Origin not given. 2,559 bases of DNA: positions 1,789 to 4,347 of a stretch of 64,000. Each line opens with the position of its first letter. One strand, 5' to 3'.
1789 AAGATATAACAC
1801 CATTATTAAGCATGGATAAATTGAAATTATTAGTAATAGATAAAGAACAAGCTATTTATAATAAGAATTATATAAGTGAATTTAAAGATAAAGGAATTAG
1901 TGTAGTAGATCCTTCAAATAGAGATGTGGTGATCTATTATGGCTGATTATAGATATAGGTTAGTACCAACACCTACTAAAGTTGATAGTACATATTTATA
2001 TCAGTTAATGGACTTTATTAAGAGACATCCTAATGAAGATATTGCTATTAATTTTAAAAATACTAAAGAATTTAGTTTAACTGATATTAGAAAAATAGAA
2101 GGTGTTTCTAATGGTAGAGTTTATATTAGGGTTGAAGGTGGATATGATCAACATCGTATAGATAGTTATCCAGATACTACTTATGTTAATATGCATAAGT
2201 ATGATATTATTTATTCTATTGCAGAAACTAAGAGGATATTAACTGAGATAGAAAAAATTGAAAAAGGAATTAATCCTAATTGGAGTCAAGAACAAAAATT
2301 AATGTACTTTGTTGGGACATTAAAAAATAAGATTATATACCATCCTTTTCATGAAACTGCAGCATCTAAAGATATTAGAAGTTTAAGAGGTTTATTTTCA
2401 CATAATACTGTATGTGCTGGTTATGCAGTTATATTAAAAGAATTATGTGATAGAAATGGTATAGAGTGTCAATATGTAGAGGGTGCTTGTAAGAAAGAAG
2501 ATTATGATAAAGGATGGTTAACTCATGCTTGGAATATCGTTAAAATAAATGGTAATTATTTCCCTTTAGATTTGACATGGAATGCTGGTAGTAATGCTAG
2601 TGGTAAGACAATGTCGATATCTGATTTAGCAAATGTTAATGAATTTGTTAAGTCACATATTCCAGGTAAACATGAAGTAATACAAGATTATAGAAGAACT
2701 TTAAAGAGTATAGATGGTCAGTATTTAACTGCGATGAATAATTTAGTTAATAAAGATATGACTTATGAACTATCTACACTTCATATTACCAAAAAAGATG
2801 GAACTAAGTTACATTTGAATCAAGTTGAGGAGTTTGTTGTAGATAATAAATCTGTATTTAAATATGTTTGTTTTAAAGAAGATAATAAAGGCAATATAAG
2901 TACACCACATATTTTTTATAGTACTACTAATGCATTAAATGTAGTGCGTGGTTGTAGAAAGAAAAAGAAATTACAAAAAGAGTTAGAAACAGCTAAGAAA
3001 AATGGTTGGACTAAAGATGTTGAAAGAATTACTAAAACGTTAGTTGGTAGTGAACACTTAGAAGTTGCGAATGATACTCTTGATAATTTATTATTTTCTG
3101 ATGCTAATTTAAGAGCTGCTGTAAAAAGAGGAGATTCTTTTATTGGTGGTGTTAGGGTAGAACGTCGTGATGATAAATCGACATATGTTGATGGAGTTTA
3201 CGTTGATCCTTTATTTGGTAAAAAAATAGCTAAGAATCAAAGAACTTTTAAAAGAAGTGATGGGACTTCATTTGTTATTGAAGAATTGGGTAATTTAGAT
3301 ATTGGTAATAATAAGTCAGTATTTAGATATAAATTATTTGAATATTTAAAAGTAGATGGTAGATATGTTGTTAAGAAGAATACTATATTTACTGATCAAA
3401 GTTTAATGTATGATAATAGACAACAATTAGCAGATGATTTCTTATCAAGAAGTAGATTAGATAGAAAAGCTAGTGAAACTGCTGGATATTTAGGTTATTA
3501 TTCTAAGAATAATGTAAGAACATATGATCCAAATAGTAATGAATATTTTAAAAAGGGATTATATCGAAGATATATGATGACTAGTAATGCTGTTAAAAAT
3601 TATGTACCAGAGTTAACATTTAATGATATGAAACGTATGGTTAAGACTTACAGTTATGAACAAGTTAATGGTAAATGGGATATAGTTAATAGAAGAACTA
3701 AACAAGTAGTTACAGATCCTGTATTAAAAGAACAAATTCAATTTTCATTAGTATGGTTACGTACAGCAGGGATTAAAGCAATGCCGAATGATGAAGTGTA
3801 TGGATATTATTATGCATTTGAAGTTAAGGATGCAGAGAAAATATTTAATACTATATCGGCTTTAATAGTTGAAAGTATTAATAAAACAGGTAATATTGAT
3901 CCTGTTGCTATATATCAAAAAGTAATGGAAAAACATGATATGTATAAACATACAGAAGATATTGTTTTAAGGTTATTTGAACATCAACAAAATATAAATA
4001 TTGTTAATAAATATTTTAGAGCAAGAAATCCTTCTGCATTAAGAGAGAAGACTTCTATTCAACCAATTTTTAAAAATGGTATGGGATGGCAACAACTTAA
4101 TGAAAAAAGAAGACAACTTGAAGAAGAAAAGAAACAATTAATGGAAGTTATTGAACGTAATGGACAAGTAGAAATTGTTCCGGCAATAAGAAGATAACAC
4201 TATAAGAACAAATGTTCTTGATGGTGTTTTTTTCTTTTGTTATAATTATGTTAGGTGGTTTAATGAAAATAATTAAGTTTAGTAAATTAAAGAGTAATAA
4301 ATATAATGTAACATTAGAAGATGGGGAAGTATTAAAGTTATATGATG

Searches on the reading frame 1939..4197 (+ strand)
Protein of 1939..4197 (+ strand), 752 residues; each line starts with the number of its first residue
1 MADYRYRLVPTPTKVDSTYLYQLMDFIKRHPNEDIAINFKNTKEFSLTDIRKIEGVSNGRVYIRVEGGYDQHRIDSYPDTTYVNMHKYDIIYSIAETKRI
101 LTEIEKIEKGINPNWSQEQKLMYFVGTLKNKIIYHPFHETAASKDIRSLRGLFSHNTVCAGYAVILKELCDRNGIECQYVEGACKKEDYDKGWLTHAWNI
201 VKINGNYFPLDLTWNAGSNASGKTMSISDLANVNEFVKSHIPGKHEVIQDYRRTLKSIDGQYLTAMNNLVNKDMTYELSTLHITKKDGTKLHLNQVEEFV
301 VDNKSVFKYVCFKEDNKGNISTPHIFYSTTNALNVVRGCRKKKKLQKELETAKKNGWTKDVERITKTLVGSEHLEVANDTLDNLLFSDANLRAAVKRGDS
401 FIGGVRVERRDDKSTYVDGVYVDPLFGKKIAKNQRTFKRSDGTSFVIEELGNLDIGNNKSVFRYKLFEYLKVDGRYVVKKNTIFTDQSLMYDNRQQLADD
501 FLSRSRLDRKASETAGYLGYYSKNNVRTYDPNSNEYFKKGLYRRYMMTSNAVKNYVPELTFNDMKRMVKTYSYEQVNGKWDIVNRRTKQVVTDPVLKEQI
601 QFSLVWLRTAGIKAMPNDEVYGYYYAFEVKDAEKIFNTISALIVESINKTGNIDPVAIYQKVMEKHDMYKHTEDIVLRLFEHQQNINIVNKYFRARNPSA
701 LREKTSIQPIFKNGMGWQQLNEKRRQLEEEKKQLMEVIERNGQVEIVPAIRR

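Call 18: search_protein_families(library=pfam, max_evalue=0.001, proteins=[window:1939-4197:+])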
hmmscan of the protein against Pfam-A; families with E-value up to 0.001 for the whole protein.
window:1939-4197:+ (752 aa): 1 family
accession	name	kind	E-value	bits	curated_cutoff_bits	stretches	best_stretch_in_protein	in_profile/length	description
PF01841.26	Transglut_core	-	1.6e-07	32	23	1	118-211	15-107/108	Transglutaminase-like superfamily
